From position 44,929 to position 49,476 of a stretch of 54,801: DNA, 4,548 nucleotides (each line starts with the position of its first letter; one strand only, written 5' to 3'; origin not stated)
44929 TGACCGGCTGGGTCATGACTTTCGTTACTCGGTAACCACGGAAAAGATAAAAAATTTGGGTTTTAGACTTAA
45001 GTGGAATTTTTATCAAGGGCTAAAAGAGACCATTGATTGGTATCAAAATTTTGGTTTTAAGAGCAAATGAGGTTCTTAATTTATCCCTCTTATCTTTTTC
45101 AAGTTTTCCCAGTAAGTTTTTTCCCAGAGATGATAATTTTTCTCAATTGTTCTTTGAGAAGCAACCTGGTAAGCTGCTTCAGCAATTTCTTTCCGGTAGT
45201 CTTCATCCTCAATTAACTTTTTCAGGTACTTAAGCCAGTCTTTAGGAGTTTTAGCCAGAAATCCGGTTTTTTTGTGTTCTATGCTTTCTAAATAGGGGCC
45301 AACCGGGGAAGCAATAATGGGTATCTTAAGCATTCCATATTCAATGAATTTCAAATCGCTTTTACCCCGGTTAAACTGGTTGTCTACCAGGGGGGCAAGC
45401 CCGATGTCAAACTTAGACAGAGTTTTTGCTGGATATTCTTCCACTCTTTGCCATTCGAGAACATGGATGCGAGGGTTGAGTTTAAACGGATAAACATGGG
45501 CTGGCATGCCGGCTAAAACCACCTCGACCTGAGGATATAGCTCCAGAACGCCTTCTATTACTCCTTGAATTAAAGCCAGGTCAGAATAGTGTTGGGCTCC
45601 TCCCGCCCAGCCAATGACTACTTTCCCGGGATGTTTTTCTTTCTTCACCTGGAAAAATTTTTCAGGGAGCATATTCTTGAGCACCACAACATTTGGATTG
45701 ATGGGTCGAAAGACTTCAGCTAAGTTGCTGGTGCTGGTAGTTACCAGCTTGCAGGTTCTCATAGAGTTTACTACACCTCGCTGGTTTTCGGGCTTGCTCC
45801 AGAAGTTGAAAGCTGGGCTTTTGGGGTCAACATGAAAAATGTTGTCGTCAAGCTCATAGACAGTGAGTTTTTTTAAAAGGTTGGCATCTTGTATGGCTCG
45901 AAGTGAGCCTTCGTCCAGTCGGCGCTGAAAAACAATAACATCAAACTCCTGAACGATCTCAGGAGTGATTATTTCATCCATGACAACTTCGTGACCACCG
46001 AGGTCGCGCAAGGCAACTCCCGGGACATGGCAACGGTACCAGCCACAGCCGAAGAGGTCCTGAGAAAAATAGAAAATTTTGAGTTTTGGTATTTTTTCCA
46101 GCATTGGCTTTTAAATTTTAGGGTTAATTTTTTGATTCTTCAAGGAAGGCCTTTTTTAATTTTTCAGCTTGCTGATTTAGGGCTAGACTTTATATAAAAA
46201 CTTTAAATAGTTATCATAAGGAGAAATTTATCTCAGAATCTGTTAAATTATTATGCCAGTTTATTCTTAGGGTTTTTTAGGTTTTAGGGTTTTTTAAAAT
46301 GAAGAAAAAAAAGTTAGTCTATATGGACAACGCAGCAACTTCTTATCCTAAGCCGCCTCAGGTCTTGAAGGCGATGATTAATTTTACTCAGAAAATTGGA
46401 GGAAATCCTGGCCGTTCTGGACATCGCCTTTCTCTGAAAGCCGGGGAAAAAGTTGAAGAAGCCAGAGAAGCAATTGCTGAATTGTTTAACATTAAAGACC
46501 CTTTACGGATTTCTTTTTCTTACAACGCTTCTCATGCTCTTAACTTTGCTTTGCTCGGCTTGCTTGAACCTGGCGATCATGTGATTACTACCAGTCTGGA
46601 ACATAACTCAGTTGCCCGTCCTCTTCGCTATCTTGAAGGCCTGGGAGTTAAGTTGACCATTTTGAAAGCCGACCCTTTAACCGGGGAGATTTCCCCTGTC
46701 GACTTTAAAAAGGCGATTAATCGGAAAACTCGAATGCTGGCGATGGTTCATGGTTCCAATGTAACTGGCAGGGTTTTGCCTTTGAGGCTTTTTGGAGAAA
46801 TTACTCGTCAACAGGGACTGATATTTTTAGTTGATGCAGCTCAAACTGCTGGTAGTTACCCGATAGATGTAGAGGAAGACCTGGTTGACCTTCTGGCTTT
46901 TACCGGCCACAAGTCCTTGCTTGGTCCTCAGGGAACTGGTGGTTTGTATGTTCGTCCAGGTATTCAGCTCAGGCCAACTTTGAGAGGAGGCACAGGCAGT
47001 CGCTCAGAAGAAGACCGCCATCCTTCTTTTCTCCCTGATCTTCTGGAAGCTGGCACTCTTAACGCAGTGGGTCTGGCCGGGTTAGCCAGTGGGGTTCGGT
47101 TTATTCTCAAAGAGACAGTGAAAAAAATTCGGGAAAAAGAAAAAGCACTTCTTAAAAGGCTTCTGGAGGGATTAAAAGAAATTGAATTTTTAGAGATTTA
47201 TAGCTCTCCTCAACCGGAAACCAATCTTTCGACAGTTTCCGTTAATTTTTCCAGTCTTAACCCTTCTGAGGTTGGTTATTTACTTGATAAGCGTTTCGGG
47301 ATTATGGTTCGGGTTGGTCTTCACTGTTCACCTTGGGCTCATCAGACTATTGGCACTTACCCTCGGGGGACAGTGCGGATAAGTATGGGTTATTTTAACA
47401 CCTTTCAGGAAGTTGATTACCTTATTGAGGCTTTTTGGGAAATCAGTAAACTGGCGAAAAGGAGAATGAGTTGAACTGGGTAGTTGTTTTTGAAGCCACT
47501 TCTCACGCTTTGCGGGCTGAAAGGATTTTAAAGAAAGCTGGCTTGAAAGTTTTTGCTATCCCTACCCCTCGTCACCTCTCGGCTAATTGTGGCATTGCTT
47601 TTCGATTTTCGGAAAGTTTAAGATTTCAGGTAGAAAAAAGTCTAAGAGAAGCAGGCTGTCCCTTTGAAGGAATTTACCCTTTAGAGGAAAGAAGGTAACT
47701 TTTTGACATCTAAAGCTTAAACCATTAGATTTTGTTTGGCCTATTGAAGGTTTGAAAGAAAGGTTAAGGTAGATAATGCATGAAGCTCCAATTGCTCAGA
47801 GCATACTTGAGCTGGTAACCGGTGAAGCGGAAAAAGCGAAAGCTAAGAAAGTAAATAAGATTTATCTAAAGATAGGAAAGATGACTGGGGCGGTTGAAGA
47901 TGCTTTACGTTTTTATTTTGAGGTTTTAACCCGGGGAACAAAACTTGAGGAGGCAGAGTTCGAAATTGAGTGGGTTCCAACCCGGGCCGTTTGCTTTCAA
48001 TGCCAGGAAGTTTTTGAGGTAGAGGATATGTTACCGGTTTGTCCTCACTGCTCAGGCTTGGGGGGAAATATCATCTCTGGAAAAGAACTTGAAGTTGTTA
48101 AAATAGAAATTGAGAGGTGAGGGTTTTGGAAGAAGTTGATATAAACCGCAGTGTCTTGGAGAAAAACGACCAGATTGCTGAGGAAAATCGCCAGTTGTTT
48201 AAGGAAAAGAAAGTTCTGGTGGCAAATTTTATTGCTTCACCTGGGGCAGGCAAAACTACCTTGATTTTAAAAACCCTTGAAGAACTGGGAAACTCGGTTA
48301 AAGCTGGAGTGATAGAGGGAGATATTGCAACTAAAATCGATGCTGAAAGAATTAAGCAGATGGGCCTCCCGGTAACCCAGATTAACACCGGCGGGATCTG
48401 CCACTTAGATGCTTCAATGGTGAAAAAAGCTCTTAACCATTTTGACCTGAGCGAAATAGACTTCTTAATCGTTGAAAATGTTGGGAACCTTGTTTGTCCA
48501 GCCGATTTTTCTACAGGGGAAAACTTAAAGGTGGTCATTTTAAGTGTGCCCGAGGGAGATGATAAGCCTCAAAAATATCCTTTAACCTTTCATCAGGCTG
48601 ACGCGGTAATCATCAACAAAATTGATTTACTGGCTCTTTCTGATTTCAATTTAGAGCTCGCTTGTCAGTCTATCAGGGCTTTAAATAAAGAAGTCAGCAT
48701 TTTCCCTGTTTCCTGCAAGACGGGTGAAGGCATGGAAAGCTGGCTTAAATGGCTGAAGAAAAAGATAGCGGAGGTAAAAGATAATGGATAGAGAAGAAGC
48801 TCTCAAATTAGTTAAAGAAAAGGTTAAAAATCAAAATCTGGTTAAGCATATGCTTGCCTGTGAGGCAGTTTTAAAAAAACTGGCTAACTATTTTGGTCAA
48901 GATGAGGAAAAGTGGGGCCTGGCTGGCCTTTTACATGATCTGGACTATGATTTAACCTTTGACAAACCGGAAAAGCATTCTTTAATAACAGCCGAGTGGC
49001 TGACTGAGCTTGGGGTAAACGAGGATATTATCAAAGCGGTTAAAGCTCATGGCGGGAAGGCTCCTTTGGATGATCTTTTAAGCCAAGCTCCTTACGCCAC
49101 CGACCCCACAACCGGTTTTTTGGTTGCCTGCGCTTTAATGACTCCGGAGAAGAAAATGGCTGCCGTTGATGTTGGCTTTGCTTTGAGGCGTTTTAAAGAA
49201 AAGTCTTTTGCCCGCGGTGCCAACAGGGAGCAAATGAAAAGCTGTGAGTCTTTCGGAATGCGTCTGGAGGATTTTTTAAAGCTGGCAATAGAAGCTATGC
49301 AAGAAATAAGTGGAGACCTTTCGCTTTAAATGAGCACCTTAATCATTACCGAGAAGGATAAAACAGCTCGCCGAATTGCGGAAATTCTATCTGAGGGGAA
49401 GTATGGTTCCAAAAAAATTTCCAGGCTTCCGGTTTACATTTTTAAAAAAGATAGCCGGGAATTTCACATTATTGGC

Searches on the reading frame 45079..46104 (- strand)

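Call 63: search_protein_families(library=pfam, max_evalue=0.00001, proteins=[window:45079-46104:-])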
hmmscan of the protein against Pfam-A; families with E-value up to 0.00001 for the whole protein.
window:45079-46104:- (342 aa): 2 families
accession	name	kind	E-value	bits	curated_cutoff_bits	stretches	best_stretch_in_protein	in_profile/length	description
PF00534.26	Glycos_transf_1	-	6e-09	36.1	26.4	1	252-313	108-171/172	Glycosyl transferases group 1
PF13692.12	Glyco_trans_1_4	-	2.7e-08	34.6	27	1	184-300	25-142/142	Glycosyl transferases group 1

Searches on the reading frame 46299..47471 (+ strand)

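Call 63: search_protein_families(library=pfam, max_evalue=0.00001, proteins=[window:46299-47471:+])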
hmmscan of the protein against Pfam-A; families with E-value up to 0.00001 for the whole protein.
window:46299-47471:+ (391 aa): 2 families
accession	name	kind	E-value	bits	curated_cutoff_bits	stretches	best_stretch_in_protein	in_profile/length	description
PF00266.25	Aminotran_5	-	1.3e-85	288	21.5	1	7-375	1-371/371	Aminotransferase class-V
PF01041.23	DegT_DnrJ_EryC1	-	1e-10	41.8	19.8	1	48-186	22-152/360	DegT/DnrJ/EryC1/StrS aminotransferase family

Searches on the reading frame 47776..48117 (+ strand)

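Call 63: search_protein_families(library=pfam, max_evalue=0.00001, proteins=[window:47776-48117:+])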
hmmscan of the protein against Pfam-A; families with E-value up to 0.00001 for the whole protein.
window:47776-48117:+ (114 aa): 1 family
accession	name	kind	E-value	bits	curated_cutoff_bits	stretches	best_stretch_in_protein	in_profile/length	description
PF01155.25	HypA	-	3.5e-32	111.2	28.9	1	1-112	1-112/112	Hydrogenase/urease nickel incorporation, metallochaperone, hypA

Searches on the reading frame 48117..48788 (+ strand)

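Call 63: search_protein_families(library=pfam, max_evalue=0.00001, proteins=[window:48117-48788:+])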
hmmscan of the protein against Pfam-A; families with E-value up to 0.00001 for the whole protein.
window:48117-48788:+ (224 aa): 1 family
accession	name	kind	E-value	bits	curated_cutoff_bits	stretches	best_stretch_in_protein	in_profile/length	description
PF02492.25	cobW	-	9e-24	84.5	20.7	1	41-196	8-179/180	CobW/HypB/UreG, nucleotide-binding domain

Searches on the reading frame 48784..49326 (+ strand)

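Call 68: search_protein_families(library=pfam, max_evalue=0.00001, proteins=[window:48784-49326:+])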
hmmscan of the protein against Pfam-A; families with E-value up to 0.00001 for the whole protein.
window:48784-49326:+ (181 aa): 1 family
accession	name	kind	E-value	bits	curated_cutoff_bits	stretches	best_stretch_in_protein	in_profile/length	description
PF01966.28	HD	-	3.1e-11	44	22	1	21-95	3-91/116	HD domain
